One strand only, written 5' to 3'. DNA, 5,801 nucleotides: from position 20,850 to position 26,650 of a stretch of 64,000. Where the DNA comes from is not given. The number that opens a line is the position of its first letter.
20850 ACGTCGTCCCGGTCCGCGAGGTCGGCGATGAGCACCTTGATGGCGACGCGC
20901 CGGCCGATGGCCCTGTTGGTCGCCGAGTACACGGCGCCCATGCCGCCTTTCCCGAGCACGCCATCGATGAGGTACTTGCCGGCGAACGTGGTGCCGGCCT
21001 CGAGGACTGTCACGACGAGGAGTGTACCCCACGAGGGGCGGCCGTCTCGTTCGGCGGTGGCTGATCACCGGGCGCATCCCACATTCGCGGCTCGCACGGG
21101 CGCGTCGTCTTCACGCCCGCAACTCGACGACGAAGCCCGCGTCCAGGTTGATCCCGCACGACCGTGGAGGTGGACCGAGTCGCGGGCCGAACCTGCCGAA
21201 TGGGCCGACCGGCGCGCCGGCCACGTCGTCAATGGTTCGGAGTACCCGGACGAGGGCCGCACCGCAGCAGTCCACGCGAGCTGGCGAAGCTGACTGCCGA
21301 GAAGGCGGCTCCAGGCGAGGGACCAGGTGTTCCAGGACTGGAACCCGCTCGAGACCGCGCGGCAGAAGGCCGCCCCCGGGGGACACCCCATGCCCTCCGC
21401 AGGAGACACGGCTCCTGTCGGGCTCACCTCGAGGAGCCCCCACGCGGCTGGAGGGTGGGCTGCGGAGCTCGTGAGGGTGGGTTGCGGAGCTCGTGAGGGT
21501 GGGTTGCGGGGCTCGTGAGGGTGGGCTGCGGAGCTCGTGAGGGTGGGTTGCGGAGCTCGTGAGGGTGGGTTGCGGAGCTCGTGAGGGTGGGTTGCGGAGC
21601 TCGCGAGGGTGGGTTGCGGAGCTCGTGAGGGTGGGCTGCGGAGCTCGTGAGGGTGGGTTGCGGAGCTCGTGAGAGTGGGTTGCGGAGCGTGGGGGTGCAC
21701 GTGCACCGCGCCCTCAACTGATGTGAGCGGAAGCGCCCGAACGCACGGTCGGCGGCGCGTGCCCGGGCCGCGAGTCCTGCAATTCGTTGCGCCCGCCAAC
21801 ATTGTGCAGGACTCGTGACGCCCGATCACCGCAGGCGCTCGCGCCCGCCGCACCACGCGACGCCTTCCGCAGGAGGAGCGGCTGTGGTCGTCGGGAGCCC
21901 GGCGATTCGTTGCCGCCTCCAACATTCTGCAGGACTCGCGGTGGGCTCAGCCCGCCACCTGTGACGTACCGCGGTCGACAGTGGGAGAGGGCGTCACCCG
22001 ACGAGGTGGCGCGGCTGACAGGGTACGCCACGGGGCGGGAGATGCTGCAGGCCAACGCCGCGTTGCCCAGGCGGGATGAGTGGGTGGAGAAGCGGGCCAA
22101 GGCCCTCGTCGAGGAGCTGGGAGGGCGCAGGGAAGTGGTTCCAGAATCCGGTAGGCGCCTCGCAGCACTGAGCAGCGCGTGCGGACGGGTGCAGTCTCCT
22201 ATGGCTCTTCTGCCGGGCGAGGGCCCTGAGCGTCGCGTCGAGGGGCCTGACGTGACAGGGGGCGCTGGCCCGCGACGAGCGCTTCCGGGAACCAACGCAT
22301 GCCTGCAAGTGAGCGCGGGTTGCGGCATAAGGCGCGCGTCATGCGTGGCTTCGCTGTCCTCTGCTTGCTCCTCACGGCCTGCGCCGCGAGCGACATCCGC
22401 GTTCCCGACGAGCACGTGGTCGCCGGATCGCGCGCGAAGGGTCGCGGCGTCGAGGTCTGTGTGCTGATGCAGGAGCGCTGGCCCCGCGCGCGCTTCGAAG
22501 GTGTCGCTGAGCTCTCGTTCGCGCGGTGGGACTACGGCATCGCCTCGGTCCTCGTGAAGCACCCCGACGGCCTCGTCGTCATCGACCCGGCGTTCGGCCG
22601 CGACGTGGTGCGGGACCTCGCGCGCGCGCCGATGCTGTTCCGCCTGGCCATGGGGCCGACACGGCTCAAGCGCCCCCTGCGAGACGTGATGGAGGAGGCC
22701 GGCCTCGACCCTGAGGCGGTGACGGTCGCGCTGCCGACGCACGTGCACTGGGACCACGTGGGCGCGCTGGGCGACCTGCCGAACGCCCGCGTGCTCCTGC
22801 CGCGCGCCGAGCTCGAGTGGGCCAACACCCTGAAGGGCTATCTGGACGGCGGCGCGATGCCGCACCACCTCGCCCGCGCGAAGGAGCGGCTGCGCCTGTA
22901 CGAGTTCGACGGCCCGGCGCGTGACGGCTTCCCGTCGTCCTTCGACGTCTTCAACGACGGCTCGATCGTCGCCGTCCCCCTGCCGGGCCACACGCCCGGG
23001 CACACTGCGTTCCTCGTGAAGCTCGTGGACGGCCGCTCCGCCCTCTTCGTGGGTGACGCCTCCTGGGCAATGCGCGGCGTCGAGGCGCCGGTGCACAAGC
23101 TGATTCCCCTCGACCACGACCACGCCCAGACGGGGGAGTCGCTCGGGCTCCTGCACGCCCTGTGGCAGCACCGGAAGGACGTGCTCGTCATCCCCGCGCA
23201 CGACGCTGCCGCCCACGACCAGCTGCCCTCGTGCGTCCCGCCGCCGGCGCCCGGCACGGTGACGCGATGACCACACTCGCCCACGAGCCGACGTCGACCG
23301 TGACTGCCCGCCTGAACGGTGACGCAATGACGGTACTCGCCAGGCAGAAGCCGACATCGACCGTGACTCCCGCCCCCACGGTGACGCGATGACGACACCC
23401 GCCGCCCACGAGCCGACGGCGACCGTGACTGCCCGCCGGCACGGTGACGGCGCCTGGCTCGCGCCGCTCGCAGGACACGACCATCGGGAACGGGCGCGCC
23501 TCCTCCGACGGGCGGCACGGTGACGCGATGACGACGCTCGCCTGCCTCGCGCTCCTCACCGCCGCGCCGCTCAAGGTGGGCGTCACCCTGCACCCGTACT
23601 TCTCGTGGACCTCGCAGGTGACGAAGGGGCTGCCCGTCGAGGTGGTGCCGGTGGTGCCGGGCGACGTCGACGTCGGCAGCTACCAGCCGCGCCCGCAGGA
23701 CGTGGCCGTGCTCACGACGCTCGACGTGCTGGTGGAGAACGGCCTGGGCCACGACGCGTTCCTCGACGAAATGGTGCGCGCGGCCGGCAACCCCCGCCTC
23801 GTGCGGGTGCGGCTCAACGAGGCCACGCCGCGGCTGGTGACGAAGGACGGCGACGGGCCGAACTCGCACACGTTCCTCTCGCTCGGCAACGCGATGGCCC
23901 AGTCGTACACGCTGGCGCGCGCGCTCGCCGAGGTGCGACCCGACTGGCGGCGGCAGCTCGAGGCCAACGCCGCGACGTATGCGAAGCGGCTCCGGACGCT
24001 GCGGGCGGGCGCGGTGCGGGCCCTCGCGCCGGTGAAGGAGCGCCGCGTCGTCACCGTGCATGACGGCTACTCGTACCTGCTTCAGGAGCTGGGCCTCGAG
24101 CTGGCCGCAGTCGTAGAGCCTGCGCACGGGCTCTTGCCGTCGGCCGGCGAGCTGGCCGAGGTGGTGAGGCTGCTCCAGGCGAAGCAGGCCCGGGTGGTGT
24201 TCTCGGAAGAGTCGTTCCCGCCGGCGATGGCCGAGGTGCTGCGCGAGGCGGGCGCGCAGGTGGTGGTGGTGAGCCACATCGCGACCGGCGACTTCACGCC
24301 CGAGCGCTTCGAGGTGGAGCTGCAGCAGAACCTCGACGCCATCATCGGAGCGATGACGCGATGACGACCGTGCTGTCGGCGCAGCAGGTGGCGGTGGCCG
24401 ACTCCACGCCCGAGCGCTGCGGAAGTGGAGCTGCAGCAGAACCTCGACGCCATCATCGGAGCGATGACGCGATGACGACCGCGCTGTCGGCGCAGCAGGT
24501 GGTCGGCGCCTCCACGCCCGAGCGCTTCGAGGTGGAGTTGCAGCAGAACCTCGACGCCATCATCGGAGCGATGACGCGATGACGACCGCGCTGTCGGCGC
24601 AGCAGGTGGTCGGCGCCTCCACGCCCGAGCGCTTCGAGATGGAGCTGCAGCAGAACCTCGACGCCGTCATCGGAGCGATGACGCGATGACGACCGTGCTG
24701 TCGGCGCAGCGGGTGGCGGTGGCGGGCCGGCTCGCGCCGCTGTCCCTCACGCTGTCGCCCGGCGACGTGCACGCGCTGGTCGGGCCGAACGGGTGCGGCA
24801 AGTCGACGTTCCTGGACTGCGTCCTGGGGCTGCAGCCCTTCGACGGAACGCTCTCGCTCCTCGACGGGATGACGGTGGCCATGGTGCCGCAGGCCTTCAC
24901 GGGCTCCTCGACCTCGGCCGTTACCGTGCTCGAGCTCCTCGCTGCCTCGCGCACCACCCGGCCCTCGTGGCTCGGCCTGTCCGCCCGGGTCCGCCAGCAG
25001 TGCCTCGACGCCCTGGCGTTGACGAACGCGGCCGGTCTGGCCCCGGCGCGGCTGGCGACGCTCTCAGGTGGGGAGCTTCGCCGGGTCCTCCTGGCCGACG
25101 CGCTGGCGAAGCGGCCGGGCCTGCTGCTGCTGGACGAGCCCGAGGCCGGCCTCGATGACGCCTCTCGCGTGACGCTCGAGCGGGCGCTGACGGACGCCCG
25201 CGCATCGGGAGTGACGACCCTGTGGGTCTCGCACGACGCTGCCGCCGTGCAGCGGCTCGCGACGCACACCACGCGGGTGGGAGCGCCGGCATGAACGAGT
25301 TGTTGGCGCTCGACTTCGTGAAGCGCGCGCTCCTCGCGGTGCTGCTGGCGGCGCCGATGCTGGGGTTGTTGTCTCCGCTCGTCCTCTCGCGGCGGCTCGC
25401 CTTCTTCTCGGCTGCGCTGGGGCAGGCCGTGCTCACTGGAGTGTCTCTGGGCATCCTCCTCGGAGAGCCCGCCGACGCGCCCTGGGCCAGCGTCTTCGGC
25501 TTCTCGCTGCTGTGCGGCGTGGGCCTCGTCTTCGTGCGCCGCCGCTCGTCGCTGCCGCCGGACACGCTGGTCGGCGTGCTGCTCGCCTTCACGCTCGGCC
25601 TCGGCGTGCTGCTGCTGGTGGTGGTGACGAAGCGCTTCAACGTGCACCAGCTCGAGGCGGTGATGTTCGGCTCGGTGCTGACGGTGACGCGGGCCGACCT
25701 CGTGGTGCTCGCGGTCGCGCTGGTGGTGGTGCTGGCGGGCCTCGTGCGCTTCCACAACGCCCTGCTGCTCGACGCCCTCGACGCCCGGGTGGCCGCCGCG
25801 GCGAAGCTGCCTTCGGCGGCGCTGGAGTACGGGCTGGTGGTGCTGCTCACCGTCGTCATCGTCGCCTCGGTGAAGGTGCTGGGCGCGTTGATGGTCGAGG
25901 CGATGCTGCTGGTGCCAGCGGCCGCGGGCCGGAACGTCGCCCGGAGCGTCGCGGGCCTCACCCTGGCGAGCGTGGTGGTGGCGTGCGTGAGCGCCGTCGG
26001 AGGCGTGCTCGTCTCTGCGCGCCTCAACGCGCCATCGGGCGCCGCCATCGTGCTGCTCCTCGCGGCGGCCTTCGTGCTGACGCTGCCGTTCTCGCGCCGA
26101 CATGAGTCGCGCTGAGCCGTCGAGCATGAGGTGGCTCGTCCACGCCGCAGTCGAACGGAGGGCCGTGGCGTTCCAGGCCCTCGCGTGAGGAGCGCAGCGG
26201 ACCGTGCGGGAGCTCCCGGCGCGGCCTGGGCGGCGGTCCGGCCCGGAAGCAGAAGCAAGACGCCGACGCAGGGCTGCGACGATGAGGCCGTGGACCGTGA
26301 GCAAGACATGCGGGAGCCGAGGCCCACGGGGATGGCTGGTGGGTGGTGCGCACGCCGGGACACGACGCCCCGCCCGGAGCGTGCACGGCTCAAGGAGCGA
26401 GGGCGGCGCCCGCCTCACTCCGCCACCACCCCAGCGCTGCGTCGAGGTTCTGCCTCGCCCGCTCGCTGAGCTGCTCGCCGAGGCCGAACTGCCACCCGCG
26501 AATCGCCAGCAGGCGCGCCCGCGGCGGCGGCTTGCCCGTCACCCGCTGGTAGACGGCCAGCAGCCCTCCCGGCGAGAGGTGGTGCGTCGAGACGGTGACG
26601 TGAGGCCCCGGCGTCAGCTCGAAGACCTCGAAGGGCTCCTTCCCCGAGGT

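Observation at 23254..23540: Tandem 'mini gene-junction' repeats upstream of the metal-binding-protein gene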

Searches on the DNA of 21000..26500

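Call 62: search_rna_families(source=window, start=21000, end=26500, threshold=evalue, max_evalue=1)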
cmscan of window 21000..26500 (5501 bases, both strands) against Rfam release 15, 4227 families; matches with E-value up to 1: 0.
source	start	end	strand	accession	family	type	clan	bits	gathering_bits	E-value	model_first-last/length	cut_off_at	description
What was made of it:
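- Tried and rejected: There was no Rfam match at E<=1 (call 62).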

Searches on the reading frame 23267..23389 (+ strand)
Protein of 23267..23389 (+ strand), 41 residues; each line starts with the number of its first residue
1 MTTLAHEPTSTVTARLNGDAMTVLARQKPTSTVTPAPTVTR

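Call 51: list_cluster_members(proteins=[window:23267-23389:+, window:23389-23520:+, window:24361-24579:+, window:24579-24686:+, window:24686-25291:+, window:25291-26112:+, window:22299-23267:+, window:23528-24361:+])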
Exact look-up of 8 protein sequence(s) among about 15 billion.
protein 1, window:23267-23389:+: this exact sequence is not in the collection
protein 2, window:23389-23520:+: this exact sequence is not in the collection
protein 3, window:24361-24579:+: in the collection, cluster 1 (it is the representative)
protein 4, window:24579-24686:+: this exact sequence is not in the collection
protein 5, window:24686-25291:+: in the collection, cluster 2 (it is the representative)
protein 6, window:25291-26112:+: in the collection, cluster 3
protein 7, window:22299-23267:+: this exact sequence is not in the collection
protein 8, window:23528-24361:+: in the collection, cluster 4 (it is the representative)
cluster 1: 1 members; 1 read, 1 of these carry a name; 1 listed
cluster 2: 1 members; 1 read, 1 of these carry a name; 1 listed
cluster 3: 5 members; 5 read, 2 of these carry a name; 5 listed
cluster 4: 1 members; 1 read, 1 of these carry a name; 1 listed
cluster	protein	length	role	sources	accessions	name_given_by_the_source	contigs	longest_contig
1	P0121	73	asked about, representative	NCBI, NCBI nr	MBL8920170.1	MAG: hypothetical protein JNJ54_14990 [Myxococcaceae bacterium] | hypothetical protein [Myxococcaceae bacterium]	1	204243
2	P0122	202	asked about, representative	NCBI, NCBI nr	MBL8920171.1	MAG: ATP-binding cassette domain-containing protein [Myxococcaceae bacterium] | ATP-binding cassette domain-containing protein [Myxococcaceae bacterium]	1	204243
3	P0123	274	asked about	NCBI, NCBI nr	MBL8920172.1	MAG: metal ABC transporter permease [Myxococcaceae bacterium] | metal ABC transporter permease [Myxococcaceae bacterium]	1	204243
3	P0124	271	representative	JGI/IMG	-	zinc transport system permease protein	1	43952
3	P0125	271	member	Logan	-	-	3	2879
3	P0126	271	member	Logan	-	-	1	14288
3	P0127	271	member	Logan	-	-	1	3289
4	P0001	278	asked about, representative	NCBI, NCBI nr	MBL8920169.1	MAG: zinc ABC transporter substrate-binding protein [Myxococcaceae bacterium] | zinc ABC transporter substrate-binding protein [Myxococcaceae bacterium]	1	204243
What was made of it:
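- The window's own arrays are known from a single MAG contig (call 51). The source is a metagenome-assembled genome, and the arrays are seen on one contig only (call 51). One mini-ORF (73 aa) is annotated as a hypothetical protein by NCBI (call 51).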

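Call 63: search_protein_families(library=pfam, proteins=[window:23267-23389:+], max_evalue=1)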
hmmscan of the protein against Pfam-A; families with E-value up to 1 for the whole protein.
window:23267-23389:+ (41 aa): 0 families
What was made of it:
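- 23267..23392 (+): Relay ORF 1 (41 aa, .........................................). It has an ATGA overlap at both ends and contains junction copy 2 (23311-23339), whose ATG 23327 is read in frame. No Pfam match (call 63).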

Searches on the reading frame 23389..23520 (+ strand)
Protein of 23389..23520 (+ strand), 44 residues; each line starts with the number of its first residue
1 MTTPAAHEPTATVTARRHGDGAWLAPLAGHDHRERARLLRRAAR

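Call 63: search_protein_families(library=pfam, proteins=[window:23389-23520:+], max_evalue=1)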
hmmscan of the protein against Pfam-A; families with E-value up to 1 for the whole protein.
window:23389-23520:+ (44 aa): 1 family
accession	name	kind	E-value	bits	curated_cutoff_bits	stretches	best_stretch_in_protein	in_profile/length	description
PF01782.24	RimM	-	0.061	14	23.5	1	10-42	44-76/84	RimM N-terminal domain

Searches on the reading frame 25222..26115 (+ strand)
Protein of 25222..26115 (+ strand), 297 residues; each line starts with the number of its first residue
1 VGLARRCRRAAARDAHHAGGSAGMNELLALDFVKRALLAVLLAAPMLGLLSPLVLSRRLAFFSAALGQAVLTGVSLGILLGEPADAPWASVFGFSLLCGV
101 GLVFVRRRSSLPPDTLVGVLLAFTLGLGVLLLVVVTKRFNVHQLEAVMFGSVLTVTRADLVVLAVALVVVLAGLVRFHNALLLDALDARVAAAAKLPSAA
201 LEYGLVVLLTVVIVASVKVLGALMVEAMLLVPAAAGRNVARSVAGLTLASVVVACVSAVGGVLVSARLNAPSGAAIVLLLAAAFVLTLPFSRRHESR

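Call 7: search_protein_families(library=pfam, proteins=[window:25222-26115:+])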
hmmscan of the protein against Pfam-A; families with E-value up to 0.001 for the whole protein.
window:25222-26115:+ (297 aa): 1 family
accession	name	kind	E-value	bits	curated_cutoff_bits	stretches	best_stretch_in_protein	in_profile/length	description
PF00950.22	ABC-3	-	6.2e-46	157.4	20.1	1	31-288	3-255/258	ABC 3 transport family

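Call 16: find_encoding_contigs(protein=window:25291-26112:+, flank=5000, max_places=10)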
Protein window:25291-26112:+ (274 aa): no gene with exactly this product is on record in the collection.
